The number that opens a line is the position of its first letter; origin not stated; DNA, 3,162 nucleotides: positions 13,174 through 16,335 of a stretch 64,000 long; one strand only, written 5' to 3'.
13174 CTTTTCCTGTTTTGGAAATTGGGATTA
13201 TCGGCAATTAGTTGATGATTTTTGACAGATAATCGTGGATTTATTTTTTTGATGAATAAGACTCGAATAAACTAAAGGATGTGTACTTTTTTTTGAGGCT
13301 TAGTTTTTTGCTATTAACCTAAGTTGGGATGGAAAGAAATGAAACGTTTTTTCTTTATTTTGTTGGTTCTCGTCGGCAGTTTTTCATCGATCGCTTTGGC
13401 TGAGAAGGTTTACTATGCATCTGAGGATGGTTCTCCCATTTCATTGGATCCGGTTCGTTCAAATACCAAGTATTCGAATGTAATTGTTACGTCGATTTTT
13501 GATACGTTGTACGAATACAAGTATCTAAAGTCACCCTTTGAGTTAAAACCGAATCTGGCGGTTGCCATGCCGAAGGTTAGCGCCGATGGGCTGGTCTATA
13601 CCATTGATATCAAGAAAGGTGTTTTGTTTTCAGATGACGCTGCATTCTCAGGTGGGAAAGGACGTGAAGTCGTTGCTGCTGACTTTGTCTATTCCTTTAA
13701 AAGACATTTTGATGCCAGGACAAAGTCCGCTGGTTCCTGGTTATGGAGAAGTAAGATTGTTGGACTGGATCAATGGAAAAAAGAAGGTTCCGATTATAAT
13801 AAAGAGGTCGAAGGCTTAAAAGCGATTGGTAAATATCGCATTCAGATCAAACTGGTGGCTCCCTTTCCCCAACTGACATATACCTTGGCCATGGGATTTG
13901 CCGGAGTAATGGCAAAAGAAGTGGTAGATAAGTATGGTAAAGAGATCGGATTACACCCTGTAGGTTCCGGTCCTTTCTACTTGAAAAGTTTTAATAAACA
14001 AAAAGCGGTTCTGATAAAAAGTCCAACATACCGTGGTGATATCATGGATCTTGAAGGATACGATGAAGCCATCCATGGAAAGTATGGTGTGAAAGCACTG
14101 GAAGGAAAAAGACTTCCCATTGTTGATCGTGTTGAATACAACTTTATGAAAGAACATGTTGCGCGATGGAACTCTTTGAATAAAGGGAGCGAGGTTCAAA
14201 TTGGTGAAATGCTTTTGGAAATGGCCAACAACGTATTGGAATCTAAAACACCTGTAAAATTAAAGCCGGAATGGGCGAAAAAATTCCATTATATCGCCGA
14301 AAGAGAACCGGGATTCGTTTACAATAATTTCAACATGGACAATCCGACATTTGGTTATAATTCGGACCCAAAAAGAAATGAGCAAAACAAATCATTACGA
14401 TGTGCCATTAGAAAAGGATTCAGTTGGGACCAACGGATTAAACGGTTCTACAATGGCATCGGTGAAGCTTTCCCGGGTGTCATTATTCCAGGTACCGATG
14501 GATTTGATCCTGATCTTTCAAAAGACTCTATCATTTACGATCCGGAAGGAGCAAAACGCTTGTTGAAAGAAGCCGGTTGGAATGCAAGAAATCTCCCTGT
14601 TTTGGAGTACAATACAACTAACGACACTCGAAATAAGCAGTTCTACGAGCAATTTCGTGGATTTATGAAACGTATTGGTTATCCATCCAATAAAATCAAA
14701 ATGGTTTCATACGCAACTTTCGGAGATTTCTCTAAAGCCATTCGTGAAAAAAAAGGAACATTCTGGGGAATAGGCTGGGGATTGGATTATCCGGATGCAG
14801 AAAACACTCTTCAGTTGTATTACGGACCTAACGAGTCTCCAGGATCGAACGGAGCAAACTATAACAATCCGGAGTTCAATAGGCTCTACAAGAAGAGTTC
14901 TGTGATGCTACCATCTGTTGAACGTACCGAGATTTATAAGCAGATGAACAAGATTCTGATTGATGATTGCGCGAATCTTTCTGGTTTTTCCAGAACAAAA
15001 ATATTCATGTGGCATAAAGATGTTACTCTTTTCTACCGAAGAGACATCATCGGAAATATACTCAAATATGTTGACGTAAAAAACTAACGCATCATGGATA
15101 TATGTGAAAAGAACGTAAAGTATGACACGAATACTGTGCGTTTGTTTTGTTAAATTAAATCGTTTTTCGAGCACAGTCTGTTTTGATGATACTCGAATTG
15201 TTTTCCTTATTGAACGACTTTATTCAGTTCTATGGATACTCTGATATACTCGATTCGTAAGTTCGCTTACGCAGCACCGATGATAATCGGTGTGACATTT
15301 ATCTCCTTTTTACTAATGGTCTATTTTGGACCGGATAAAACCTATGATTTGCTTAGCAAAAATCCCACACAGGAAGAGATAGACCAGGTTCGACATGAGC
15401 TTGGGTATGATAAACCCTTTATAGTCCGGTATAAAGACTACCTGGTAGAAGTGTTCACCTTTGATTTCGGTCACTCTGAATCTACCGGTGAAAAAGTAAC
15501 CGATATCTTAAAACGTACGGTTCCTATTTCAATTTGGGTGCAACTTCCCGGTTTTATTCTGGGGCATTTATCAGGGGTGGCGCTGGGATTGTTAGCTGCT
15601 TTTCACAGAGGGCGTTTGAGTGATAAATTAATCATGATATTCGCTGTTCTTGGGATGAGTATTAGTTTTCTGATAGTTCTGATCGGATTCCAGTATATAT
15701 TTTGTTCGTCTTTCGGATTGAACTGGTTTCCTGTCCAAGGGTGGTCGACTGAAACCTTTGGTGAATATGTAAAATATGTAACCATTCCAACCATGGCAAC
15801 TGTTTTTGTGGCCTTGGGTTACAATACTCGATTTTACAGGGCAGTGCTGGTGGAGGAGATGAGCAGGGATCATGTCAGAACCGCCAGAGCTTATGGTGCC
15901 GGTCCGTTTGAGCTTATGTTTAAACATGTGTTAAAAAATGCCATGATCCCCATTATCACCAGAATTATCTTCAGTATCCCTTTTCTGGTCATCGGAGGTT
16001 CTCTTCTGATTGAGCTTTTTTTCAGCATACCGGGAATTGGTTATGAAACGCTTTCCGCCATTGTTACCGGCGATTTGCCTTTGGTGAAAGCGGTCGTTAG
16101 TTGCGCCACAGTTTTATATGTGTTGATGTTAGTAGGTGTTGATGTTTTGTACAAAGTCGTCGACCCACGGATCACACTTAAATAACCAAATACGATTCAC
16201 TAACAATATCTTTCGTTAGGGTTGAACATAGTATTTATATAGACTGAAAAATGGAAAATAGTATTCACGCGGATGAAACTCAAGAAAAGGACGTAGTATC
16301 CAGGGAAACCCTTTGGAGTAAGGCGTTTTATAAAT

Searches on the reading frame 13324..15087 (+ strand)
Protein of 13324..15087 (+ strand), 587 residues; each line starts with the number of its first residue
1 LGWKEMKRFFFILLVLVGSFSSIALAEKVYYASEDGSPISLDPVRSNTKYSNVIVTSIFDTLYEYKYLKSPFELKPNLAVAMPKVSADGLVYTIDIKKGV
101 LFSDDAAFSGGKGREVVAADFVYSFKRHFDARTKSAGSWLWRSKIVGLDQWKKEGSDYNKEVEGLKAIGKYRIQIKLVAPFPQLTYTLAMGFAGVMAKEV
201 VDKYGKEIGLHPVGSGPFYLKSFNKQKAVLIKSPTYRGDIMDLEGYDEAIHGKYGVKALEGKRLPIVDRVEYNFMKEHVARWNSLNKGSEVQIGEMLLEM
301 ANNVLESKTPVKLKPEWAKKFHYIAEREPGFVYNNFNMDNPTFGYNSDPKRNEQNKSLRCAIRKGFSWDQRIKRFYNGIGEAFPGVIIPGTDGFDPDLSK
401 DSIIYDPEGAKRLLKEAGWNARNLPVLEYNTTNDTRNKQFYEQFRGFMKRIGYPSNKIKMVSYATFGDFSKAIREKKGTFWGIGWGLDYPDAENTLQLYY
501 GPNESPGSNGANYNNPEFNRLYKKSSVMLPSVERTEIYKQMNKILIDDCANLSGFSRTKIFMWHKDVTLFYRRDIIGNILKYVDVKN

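Call 43: search_protein_families(library=pfam, proteins=[window:13324-15087:+], max_evalue=0.00001)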
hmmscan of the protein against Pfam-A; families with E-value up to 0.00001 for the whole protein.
window:13324-15087:+ (587 aa): 1 family
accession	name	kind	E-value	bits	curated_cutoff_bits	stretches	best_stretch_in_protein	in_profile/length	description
PF00496.27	SBP_bac_5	-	7.8e-52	177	32.4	1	73-504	1-365/368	Bacterial extracellular solute-binding proteins, family 5 Middle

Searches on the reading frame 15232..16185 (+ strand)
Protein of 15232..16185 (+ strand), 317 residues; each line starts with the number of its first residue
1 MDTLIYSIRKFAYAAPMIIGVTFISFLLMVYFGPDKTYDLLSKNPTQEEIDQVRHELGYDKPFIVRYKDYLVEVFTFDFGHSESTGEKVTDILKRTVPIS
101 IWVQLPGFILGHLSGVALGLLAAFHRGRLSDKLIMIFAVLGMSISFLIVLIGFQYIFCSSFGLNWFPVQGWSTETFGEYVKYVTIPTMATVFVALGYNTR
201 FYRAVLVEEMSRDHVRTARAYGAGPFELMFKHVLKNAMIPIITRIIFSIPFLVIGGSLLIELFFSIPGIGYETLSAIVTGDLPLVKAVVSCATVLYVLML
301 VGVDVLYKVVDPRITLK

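Call 43: search_protein_families(library=pfam, proteins=[window:15232-16185:+], max_evalue=0.00001)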
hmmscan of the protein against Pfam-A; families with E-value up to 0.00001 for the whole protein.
window:15232-16185:+ (317 aa): 2 families
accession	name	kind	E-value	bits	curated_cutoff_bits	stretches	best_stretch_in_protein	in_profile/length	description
PF00528.27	BPD_transp_1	-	1.4e-33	116.6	26.4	1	115-315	1-183/184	Binding-protein-dependent transport system inner membrane component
PF19300.4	BPD_transp_1_N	-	3.3e-07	30.9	23.8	1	7-76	5-74/114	Binding-prot-dependent transport system membrane comp, N-term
